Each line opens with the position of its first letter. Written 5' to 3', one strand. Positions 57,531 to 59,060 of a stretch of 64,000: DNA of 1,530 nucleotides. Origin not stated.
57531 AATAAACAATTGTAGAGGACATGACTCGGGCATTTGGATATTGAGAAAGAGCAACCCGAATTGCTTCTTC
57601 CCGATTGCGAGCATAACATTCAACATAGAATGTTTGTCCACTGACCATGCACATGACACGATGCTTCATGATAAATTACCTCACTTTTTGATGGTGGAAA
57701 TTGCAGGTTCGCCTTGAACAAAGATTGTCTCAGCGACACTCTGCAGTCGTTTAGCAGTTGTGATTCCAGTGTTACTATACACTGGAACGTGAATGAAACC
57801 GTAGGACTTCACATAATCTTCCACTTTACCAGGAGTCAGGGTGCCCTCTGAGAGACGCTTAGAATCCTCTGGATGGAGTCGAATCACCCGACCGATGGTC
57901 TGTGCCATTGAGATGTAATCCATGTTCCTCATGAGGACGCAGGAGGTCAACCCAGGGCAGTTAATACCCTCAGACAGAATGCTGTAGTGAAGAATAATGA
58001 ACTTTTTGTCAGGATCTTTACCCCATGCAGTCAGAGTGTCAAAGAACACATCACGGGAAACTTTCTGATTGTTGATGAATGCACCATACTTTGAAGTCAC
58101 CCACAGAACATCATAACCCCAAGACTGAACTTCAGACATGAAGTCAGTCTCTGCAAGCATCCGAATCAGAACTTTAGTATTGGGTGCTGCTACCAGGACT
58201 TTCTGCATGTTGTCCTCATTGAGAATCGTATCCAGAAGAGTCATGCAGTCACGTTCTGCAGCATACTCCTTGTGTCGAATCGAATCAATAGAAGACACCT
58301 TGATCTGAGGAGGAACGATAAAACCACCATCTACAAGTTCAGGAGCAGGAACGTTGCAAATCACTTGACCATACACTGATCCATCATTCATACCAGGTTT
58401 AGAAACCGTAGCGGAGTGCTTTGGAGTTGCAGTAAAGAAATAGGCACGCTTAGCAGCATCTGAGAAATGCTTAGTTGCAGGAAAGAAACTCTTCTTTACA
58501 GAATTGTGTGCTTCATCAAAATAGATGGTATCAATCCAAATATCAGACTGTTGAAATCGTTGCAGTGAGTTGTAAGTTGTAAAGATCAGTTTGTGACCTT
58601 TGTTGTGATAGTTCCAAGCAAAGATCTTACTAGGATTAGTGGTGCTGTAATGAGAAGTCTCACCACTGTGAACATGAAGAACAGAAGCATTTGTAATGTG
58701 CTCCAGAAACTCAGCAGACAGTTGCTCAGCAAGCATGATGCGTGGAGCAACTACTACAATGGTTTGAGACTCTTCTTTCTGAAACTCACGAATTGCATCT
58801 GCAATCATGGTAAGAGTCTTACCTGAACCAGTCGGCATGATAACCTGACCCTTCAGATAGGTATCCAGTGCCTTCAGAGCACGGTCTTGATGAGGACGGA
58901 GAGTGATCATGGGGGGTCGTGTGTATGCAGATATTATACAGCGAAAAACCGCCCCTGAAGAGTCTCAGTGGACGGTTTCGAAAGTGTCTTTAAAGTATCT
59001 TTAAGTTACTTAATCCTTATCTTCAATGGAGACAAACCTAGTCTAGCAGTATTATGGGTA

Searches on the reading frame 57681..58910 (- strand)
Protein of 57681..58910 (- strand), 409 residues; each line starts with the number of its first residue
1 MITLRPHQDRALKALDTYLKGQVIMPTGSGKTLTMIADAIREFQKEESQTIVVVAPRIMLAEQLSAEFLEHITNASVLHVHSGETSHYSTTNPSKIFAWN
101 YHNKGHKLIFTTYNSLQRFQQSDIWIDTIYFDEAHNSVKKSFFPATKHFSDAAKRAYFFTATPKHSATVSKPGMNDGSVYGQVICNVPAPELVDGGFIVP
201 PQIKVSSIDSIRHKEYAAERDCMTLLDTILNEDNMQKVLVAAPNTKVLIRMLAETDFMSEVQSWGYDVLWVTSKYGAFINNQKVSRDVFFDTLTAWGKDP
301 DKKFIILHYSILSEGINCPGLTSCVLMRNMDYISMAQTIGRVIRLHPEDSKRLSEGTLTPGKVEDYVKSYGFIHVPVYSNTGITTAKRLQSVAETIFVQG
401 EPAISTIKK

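Call 5: search_protein_families(library=pfam, proteins=[window:57681-58910:-], max_evalue=0.1)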
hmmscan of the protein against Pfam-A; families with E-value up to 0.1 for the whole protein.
window:57681-58910:- (409 aa): 9 families
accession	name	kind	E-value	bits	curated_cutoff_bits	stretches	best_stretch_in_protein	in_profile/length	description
PF04851.21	ResIII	-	1.5e-21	77.5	22.5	1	2-164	2-163/164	Type III restriction enzyme, res subunit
PF00270.35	DEAD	-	8.1e-15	55.4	26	1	6-165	2-162/167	DEAD/DEAH box helicase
PF18766.7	SWI2_SNF2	-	9.3e-09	35.7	26.7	1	21-168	21-160/221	SWI2/SNF2 ATPase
PF00271.37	Helicase_C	-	1e-05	26.2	23.5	1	225-345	5-109/110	Helicase conserved C-terminal domain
PF02562.22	PhoH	-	2.8e-05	24.1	27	1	6-66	7-67/205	PhoH-like protein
PF13604.12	AAA_30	-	0.0024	18.1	27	1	4-82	2-81/191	AAA domain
PF00176.29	SNF2-rel_dom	-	0.0029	17.2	24.9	1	27-136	26-136/290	SNF2-related domain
PF12138.14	Spherulin4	-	0.015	15.3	30.2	1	111-175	86-143/239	Spherulation-specific family 4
PF07652.20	Flavi_DEAD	-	0.038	14.4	21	1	26-66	12-52/148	Flavivirus DEAD domain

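Call 11: search_dna_similar(query=window:57681-58910:-, collection=phages, mode=protein, max_rows=15)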
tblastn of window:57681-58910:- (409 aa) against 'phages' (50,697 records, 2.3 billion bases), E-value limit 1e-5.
Records with a match: 464; places in all: 526; records where one place covers at least 80% of the query: 464.
Best place of each record, by identity: 60-80% 2; <60% 462.
By first word of the organism name: Synechococcus 336; Cyanophage 61; Streptococcus 29; Prochlorococcus 18; Paenibacillus 7; Marine 5; Enterococcus 2; Bacteriophage 2; Bacillus 2; Aeromonas 1; and 1 more.
By host as written in the record: - 165; Synechococcus 107; Synechococcus sp. 28; Synechococcus sp. WH7803 26; Synechococcus sp. WH8102 17; Synechococcus sp. WH 7803 14; Synechococcus sp. MW02 10; Synechococcus sp. WH8109 6; and 56 more.
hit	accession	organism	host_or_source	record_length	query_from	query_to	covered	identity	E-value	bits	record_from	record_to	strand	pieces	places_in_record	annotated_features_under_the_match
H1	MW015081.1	Synechococcus phage S-SRM01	Synechococcus sp. KCZYC6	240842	1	409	100%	69.4%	0e+0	605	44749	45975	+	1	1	DEAD/DEAH box helicase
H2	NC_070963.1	Synechococcus phage S-SRM01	Synechococcus sp. KCZYC6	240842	1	409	100%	69.4%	0e+0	605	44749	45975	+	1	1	DEAD/DEAH box helicase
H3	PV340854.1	Synechococcus phage Sf-FP1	Synechococcus sp. WH8102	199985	4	407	99%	56.9%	3e-142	453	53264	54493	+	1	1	DNA helicase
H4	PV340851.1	Synechococcus phage Sf-CH3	Synechococcus sp. WH8102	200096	4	407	99%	56.9%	3e-142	453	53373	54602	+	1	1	DNA helicase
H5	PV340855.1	Synechococcus phage Sf-FR1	Synechococcus sp. WH8102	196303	4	404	98%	54.5%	4e-131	421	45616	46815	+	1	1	DNA helicase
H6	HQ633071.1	Synechococcus phage S-SKS1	Synechococcus sp. WH7803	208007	2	409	100%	53.5%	4e-141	450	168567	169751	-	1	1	helicase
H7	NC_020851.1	Synechococcus phage S-SKS1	Synechococcus sp. WH7803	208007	2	409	100%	53.5%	4e-141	450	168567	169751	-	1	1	helicase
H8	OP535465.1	Synechococcus phage S-CREM1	Synechococcus sp. CB0101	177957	1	409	100%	53.3%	7e-136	434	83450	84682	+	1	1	DNA helicase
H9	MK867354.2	Synechococcus phage S-SCSM1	Synechococcus sp. WH 7803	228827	2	409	100%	53.1%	3e-142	453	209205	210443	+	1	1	helicase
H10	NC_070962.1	Synechococcus phage S-SCSM1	Synechococcus sp. WH 7803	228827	2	409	100%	53.1%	3e-142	453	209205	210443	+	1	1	helicase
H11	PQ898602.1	Synechococcus phage S-SCSM2R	Synechococcus sp. WH7803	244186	2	409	100%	53.0%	2e-135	433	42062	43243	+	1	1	UvsW | hypothetical protein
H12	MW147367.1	Synechococcus phage S-H9-2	Synechococcus sp. WH 8102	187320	1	407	100%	53.1%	1e-133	428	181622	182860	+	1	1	DNA helicase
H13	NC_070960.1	Synechococcus phage S-H9-2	Synechococcus sp. WH 8102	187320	1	407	100%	53.1%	1e-133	428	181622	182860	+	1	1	DNA helicase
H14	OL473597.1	Synechococcus phage S-SZBM1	Synechococcus sp. CB0101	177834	2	407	99%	53.3%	3e-129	416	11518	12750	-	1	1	helicase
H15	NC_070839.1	Synechococcus phage S-SZBM1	Synechococcus sp. CB0101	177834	2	407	99%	53.3%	3e-129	416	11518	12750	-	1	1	helicase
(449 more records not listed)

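Call 12: get_annotated_region(hit=H1, flank=12000)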
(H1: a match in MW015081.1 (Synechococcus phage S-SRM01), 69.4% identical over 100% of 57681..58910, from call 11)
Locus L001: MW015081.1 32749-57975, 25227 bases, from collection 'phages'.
description: Synechococcus phage S-SRM01, complete genome.
organism: Synechococcus phage S-SRM01 (NCBI taxid 2781608)
taxonomy: Viruses; Duplodnaviria; Heunggongvirae; Uroviricota; Caudoviricetes; Kyanoviridae; Serangoonvirus; Serangoonvirus essarone
host: Synechococcus sp. KCZYC6; source: Serangoon Reservoir; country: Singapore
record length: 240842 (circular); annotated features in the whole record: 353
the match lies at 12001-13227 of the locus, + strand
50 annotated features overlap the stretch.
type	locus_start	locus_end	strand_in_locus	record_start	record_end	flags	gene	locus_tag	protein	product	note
CDS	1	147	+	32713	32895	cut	-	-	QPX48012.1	hypothetical protein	-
CDS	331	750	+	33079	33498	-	-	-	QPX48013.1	hypothetical protein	-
CDS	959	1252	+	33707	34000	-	-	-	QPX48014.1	hypothetical protein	-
CDS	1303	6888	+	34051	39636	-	-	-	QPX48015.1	putative tail fiber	-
CDS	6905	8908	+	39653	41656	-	-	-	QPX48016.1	hypothetical protein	-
CDS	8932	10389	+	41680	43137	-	-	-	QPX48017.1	flavin-dependent halogenase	-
CDS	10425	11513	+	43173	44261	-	-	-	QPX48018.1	adhesin tip complex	gp37-gp38 adhesin tip complex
CDS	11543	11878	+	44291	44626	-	-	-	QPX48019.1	hypothetical protein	-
CDS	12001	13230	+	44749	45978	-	-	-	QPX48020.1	DEAD/DEAH box helicase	-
CDS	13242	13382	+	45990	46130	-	-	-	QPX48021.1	hypothetical protein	-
CDS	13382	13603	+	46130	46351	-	-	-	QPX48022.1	hypothetical protein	-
CDS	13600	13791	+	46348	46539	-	-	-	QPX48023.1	hypothetical protein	-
CDS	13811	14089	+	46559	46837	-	-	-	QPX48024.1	hypothetical protein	-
CDS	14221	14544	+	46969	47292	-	-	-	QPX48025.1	hypothetical protein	-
CDS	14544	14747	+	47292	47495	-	-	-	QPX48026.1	hypothetical protein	-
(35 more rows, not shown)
